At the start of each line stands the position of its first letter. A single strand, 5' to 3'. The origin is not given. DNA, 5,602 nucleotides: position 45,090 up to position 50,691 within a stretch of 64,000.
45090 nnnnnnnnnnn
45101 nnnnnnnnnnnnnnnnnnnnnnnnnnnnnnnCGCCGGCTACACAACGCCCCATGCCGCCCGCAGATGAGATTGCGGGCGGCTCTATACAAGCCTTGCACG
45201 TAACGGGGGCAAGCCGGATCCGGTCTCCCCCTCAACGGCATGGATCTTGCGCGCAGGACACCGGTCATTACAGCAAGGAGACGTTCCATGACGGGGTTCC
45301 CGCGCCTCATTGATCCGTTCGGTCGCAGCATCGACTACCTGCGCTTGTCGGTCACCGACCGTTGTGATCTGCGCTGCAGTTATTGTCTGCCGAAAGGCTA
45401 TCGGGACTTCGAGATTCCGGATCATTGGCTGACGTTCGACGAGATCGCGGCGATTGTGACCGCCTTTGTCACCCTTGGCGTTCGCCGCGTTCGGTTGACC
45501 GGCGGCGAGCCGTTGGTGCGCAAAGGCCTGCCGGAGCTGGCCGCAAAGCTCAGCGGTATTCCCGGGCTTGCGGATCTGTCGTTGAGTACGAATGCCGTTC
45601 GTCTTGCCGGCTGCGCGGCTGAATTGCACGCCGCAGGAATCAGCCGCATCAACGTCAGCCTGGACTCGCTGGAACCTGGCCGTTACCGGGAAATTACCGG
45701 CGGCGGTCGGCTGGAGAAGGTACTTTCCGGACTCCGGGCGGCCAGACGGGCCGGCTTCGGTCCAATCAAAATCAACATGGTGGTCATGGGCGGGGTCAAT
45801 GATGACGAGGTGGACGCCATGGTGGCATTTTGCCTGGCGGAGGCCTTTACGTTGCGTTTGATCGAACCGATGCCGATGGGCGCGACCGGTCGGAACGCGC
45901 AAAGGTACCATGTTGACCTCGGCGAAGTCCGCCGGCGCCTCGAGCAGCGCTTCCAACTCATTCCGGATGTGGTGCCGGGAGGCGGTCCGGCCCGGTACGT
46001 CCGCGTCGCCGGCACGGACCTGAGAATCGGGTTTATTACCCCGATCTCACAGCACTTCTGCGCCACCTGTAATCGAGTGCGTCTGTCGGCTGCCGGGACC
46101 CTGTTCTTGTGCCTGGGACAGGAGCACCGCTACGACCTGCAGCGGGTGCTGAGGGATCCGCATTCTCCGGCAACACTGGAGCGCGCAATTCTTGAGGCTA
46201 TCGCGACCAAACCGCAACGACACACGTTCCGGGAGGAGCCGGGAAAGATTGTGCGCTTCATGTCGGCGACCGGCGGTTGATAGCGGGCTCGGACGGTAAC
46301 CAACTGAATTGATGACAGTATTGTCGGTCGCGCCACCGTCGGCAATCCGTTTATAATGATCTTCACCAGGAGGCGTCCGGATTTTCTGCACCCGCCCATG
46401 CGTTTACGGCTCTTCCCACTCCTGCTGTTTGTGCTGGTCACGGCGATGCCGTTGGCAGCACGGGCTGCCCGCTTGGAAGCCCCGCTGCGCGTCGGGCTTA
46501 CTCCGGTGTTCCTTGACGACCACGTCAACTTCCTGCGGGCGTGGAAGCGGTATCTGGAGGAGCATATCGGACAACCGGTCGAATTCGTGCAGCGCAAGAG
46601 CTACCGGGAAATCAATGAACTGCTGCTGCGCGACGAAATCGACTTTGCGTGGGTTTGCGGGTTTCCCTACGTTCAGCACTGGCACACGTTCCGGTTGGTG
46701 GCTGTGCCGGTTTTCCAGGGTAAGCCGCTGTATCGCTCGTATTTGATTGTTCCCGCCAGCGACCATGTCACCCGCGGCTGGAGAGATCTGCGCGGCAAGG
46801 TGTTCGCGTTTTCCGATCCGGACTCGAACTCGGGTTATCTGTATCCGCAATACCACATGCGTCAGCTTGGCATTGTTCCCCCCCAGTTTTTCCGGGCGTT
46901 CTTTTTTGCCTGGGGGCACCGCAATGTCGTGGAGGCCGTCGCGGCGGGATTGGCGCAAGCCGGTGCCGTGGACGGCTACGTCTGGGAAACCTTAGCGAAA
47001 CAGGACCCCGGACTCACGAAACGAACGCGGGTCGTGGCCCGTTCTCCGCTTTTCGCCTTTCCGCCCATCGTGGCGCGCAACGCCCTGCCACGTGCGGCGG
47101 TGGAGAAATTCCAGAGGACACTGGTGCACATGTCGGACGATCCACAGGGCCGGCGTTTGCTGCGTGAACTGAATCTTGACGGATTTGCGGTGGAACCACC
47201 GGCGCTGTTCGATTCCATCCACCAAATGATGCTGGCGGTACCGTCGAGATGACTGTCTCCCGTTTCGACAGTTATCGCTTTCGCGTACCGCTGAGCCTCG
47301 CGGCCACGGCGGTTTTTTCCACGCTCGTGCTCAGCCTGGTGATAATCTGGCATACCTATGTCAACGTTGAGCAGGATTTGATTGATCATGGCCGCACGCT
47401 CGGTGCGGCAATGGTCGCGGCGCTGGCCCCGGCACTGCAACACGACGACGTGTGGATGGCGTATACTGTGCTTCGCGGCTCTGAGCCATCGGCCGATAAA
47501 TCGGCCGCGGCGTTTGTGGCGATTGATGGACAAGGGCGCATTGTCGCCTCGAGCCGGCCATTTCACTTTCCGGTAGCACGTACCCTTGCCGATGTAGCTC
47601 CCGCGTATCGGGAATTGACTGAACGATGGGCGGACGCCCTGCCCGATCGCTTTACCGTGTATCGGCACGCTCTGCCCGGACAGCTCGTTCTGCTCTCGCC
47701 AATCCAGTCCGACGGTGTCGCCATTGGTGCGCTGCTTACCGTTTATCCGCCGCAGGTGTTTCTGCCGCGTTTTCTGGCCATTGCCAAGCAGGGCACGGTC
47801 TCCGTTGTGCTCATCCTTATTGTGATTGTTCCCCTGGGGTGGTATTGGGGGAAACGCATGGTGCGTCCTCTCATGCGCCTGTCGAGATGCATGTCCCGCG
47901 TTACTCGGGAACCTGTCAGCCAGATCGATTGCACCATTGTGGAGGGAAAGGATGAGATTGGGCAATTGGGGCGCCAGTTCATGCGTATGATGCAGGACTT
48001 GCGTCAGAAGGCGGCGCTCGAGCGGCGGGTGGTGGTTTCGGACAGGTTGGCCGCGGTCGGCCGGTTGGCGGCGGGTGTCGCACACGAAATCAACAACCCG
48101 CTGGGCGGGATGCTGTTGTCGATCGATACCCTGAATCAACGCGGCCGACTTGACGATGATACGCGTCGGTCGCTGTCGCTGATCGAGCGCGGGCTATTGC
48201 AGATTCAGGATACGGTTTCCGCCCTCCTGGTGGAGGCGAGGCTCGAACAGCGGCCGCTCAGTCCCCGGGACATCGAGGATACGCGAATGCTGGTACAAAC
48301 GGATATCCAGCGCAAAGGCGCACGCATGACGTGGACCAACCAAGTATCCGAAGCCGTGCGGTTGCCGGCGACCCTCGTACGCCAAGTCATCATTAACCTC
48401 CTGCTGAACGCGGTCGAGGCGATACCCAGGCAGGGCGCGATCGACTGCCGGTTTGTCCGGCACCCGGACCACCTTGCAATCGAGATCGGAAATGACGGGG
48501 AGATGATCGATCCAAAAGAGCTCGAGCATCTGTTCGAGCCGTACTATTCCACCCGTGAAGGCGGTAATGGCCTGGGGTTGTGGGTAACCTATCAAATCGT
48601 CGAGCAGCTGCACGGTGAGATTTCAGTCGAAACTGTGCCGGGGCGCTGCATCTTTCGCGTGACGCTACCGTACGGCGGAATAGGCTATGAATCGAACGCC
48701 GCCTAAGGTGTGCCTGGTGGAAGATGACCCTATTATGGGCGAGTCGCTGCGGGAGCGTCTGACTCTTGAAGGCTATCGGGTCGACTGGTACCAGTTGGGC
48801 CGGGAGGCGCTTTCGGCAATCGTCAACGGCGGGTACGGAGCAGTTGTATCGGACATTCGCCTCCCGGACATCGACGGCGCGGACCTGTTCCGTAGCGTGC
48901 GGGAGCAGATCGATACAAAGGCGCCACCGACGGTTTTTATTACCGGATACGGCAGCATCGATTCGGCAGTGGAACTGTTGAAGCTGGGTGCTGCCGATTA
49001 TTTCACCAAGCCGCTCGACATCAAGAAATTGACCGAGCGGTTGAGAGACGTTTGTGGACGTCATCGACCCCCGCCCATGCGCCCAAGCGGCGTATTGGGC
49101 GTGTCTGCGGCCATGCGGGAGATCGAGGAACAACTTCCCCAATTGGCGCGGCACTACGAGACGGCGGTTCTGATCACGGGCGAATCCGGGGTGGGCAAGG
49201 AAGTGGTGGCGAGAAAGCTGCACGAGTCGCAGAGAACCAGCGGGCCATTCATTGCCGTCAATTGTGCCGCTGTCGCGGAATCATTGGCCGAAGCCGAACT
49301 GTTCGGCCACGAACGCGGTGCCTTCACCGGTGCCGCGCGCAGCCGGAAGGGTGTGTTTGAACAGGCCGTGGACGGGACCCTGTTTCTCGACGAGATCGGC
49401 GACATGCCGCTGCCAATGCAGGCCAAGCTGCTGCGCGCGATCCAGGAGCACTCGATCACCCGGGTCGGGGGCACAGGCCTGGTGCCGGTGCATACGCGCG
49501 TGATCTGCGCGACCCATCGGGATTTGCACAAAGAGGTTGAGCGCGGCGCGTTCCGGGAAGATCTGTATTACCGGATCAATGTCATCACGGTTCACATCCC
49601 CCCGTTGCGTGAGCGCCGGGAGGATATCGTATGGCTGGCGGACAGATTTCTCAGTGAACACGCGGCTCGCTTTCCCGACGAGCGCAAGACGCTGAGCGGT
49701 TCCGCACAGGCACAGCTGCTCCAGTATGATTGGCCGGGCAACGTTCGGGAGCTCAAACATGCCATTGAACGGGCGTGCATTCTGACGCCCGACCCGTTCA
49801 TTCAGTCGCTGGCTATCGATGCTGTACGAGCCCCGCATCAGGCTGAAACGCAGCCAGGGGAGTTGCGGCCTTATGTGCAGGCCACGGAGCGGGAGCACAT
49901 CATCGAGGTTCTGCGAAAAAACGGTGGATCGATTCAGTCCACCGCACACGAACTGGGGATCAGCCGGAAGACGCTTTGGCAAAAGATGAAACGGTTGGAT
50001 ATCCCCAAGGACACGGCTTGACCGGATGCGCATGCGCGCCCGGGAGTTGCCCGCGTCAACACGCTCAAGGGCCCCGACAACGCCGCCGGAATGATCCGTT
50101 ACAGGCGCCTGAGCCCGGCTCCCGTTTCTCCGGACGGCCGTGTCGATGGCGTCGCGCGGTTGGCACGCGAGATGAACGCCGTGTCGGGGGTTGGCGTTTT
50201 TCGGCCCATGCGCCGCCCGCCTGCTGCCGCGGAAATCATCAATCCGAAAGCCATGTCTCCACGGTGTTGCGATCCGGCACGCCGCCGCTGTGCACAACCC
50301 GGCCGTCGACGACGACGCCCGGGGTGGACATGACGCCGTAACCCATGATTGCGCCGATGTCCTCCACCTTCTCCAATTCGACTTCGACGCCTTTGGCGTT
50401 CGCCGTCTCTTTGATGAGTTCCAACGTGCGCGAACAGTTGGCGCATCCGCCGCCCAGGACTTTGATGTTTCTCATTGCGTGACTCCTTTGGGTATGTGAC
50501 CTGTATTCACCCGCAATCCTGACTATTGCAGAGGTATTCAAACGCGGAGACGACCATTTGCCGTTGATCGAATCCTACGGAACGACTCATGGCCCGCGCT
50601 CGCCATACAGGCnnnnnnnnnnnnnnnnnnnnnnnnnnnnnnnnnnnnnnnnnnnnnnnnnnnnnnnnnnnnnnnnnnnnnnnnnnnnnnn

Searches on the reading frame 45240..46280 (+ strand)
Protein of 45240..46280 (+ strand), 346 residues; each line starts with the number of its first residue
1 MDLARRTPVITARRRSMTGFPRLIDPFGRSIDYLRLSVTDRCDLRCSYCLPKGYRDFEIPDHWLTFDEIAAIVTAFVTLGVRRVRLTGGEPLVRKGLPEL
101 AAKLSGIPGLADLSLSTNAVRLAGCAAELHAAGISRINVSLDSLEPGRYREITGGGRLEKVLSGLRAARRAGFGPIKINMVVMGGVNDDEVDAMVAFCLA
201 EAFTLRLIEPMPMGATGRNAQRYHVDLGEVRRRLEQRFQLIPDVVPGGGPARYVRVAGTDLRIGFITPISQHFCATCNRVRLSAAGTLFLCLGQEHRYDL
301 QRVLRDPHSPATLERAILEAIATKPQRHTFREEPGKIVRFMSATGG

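Call 37: search_protein_families(library=pfam, proteins=[window:45240-46280:+], max_evalue=0.00001)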
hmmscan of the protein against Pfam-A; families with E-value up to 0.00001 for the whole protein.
window:45240-46280:+ (346 aa): 2 families
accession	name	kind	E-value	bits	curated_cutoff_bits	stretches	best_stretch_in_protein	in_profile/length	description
PF06463.18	Mob_synth_C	-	3.1e-35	121.3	37.4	1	204-329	2-127/128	Molybdenum Cofactor Synthesis C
PF04055.27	Radical_SAM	-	1.1e-32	114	29.5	1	37-197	2-165/166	Radical SAM superfamily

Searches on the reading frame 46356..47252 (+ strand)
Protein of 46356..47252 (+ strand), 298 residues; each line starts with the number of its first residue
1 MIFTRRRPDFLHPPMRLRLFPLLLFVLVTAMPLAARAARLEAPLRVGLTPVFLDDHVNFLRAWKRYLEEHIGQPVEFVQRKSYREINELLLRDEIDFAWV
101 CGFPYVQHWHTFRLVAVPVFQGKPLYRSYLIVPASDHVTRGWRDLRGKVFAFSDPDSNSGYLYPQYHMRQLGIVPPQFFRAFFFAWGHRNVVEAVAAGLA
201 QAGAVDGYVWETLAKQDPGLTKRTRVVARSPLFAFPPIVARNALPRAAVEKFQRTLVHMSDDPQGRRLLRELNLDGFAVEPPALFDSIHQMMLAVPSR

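Call 38: search_protein_families(library=pfam, proteins=[window:46356-47252:+], max_evalue=0.00001)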
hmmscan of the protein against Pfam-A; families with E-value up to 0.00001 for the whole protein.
window:46356-47252:+ (298 aa): 1 family
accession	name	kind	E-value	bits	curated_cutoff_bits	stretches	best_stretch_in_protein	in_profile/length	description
PF12974.12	Phosphonate-bd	-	6.7e-59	199.6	27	1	48-278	3-235/242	ABC transporter, phosphonate, periplasmic substrate-binding protein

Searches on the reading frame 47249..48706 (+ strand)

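Call 38: search_protein_families(library=pfam, proteins=[window:47249-48706:+], max_evalue=0.00001)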
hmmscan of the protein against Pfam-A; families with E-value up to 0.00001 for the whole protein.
window:47249-48706:+ (485 aa): 2 families
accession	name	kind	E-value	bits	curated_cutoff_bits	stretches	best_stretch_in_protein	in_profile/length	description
PF02518.31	HATPase_c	-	7.8e-20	71.8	26.4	1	376-475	5-109/111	Histidine kinase-, DNA gyrase B-, and HSP90-like ATPase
PF00512.31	HisKA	-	5.2e-11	42.9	26.9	1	271-334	3-65/66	His Kinase A (phospho-acceptor) domain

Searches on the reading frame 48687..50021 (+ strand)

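Call 38: search_protein_families(library=pfam, proteins=[window:48687-50021:+], max_evalue=0.00001)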
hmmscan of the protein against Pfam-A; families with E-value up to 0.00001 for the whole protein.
window:48687-50021:+ (444 aa): 6 families
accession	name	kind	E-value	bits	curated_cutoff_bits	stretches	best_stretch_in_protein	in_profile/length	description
PF00158.32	Sigma54_activat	-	7e-66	221.5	20.2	1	137-302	2-167/168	Sigma-54 interaction domain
PF00072.30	Response_reg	-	5.7e-23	81.7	30.2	1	8-119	1-110/111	Response regulator receiver domain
PF14532.12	Sigma54_activ_2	-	5.8e-22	78.9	25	1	137-307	1-138/138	Sigma-54 interaction domain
PF25601.1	AAA_lid_14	-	1e-20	73.8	27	1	308-380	1-73/87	AAA+ ATPase lid domain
PF02954.25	HTH_8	-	3.7e-13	49.4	22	1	400-437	5-42/42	Bacterial regulatory protein, Fis family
PF18024.7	HTH_50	-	2.3e-06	27.6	27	1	392-439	3-49/50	Helix-turn-helix domain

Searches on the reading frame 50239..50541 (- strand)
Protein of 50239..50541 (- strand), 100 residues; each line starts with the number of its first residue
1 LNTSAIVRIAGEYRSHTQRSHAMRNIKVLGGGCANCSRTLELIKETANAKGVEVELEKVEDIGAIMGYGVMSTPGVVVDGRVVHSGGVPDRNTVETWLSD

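Call 39: search_protein_families(library=pfam, proteins=[window:50239-50541:-], max_evalue=0.00001)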
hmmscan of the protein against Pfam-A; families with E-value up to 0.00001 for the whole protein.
window:50239-50541:- (100 aa): 1 family
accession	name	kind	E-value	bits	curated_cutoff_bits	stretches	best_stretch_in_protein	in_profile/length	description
PF13192.12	Thioredoxin_3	-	3.1e-26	91.7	24.8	1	25-98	2-75/76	Thioredoxin domain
